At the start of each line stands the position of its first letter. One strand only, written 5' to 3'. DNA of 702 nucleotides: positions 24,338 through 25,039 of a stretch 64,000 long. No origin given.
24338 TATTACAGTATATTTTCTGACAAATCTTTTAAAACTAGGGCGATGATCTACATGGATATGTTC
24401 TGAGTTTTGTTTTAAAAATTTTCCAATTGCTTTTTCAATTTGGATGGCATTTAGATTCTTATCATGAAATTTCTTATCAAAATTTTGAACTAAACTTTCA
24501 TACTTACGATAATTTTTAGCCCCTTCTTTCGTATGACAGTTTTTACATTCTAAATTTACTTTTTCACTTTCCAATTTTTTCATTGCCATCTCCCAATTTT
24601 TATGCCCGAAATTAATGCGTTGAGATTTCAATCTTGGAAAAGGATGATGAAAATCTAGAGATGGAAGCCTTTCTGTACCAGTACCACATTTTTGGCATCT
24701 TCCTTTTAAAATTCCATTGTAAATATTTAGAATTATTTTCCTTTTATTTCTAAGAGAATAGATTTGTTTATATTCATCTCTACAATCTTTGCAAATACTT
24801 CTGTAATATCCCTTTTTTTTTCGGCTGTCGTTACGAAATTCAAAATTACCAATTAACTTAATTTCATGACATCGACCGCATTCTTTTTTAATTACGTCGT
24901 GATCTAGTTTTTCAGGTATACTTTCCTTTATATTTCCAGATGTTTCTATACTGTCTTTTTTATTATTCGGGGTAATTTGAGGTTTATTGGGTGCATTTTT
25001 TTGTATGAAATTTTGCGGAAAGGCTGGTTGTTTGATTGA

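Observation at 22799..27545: Co-oriented HerA/FtsK-like ATPase plus quadruple-HNH/wHTH protein next to tRNA-Asn: candidate undescribed nuclease-ATPase module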

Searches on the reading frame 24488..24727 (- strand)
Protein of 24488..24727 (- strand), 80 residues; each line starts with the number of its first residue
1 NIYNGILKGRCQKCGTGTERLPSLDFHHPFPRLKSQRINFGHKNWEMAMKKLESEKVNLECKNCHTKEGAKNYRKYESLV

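Call 49: search_protein_families(library=pfam, proteins=[window:24488-24727:-], max_evalue=10)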
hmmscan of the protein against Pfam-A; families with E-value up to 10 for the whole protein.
seq(80 aa): 12 families
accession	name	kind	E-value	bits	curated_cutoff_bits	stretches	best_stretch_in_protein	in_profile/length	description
PF25206.1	DUF7836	-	0.0011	19.2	26.7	1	42-68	14-40/59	Domain of unknown function (DUF7836)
PF01844.29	HNH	-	0.016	15.8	21.4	1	11-70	1-46/47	HNH endonuclease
PF13717.11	Zn_ribbon_4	-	0.034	14.5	30.3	1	50-66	17-33/36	zinc-ribbon domain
PF24469.2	F54D1_6_C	-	0.064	13.9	27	1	40-74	15-49/75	F54D1.6, C-terminal Sushi-like domain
PF14376.11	Haem_bd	-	0.095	13.1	27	1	5-47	36-78/133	Haem-binding domain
PF09723.15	Zn_ribbon_8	-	0.11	12.9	34.4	1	10-21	7-18/41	Zinc ribbon domain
PF03975.18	CheD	-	0.13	12.9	25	1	34-69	57-92/108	CheD chemotactic sensory transduction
PF14522.11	Cytochrome_C7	-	0.2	11.9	24.8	1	42-73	28-56/67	Cytochrome c7 and related cytochrome c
PF13917.11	zf-CCHC_3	-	0.81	10.1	27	1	9-16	5-12/41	Zinc knuckle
PF22747.2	Zn_ribbon_DUF2089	-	0.92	10.1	27.6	1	58-67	12-21/32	DUF2089 zinc ribbon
PF23783.1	Zn_ribbon_TiaS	-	1.2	9.4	27.3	1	59-75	20-36/41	TiaS C-terminal zinc ribbon domain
PF18509.6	MCR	-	7.1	6.7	30.4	1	58-65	17-24/30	Magnetochrome domain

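Call 50: search_protein_families(library=ncbifam, proteins=[window:24488-24727:-], max_evalue=10)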
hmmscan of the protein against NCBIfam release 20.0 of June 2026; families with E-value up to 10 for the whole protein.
seq(80 aa): 4 families
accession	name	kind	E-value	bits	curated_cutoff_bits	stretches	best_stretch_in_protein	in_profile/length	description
NF001839.0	PRK00564.1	equivalog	0.1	12.8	112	1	49-71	62-84/117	hydrogenase/urease nickel incorporation protein HypA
TIGR02098.1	MJ0042_CXXC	domain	0.3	10.8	20.9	1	58-66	2-10/38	MJ0042-type zinc finger domain-containing protein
NF034126.3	PRK09521.1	equivalog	0.54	10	90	1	50-71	152-173/180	exosome complex RNA-binding protein Csl4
TIGR04104.1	cxxc_20_cxxc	subfamily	0.63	10.4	45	1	45-74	12-41/93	TIGR04104 family putative zinc finger protein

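Call 66: search_solved_structures(query=A3, max_evalue=10, show_alignments=4)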
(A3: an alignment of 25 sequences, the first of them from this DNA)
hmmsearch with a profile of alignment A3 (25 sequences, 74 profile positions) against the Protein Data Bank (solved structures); distinct sequences matched with E-value up to 10: 7.
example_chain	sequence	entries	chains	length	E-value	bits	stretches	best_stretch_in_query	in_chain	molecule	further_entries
2ely_A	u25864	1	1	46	0.16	15.3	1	6-28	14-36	Zinc finger protein 224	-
6ghc_A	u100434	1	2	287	0.26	14.6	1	52-67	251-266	5-methylcytosine-specific restriction enzyme A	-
2em8_A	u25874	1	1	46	0.34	14.2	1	6-28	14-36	Zinc finger protein 224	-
9spj_i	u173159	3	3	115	0.39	14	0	39-65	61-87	60S ribosomal protein L34-B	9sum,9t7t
5h0m_A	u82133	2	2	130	0.59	13.4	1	47-69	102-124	HNH endonuclease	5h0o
2dmi_A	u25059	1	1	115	0.85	12.9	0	4-44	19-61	Teashirt homolog 3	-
2c9i_A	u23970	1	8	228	1.5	12.1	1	13-39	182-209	GREEN FLUORESCENT PROTEIN ASFP499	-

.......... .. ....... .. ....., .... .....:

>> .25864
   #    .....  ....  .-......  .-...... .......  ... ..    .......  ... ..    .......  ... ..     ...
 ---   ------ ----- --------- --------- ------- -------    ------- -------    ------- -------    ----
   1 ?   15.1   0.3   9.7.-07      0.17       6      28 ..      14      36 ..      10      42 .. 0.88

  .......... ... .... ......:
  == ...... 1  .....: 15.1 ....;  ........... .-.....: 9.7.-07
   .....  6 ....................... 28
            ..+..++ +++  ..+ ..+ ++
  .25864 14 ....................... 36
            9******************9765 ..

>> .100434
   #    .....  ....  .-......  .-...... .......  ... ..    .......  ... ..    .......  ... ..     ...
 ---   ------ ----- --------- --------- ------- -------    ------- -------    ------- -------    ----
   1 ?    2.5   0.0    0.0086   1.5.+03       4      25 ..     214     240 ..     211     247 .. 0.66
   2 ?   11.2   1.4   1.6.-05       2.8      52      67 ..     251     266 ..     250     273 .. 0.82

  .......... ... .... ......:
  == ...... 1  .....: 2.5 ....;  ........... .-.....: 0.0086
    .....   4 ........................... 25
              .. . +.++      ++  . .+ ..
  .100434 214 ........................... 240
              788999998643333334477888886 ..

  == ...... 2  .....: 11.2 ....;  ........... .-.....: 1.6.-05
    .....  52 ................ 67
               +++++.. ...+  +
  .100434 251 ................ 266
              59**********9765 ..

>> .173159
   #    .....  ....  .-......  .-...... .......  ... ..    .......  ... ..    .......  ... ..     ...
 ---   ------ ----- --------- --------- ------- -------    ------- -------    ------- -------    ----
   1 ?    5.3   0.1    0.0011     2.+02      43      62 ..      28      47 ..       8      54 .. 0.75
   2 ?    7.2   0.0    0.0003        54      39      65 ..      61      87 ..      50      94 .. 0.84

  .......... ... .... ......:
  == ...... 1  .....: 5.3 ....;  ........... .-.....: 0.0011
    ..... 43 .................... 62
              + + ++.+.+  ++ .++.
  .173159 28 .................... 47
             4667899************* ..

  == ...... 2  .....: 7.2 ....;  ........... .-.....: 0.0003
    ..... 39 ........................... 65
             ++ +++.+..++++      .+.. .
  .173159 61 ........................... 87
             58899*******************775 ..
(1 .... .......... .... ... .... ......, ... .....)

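Call 67: search_protein_families(library=pfam, alignment_id=A3, max_evalue=0.1)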
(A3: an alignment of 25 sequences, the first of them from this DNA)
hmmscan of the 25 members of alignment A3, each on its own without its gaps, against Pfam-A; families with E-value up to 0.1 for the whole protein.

A. member 1, seq(72 aa): 4 families
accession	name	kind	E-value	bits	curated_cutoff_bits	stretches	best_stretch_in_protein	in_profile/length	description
PF25206.1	DUF7836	-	0.0013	19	26.7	1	38-63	14-39/59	Domain of unknown function (DUF7836)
PF01844.29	HNH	-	0.013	16.1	21.4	0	7-66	1-46/47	HNH endonuclease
PF13717.11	Zn_ribbon_4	-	0.03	14.7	30.3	0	46-62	17-33/36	zinc-ribbon domain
PF09723.15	Zn_ribbon_8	-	0.07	13.6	34.4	0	6-17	7-18/41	Zinc ribbon domain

B. families by the number of members that match (of 25 scanned): 22 families
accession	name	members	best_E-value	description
PF01844.29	HNH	22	1.1e-05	HNH endonuclease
PF25206.1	DUF7836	9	0.0001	Domain of unknown function (DUF7836)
PF14522.11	Cytochrome_C7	4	0.0062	Cytochrome c7 and related cytochrome c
PF21368.3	AI2M-like_HNH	3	0.00066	AI2M/AI1M-like, HNH endonuclease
PF13790.11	SR1P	3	0.0018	SR1 protein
PF09723.15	Zn_ribbon_8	3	0.017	Zinc ribbon domain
PF13391.12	HNH_2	2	0.0038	HNH endonuclease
PF13717.11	Zn_ribbon_4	2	0.02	zinc-ribbon domain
PF18601.6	EZH2_N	1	0.0034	EZH2 N-terminal domain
PF14599.11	zinc_ribbon_6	1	0.016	Zinc-ribbon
PF24496.1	DUF7588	1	0.022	Domain of unknown function (DUF7588)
PF10765.14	Phage_P22_NinX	1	0.031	Bacteriophage P22, NinX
PF17980.7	ADD_DNMT3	1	0.044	DNMT3, cysteine rich ADD domain, GATA1-like zinc finger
PF12797.12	Fer4_2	1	0.049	4Fe-4S binding domain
PF12784.13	PDDEXK_2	1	0.058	PD-(D/E)XK nuclease family transposase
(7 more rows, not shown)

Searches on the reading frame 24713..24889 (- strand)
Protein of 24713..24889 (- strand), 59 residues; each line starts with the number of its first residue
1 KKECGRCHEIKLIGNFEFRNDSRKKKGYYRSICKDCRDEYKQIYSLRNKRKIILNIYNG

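Call 49: search_protein_families(library=pfam, proteins=[window:24713-24889:-], max_evalue=10)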
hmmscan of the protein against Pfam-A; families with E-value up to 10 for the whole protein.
seq(59 aa): 4 families
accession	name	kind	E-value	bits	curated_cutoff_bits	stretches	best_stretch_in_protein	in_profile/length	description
PF07776.21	zf-AD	-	0.0034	18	28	1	15-49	34-64/75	Zinc-finger associated domain (zf-AD)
PF18275.7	His_Me_b4a2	-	0.015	15.8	25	1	1-39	11-49/52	His-Me finger endonuclease beta4-alpha2 domain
PF09777.14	OSTMP1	-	0.024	14.4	25.8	1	15-48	123-156/240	Osteopetrosis-associated transmembrane protein 1 precursor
PF14522.11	Cytochrome_C7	-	0.056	13.7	24.8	1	2-43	14-54/67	Cytochrome c7 and related cytochrome c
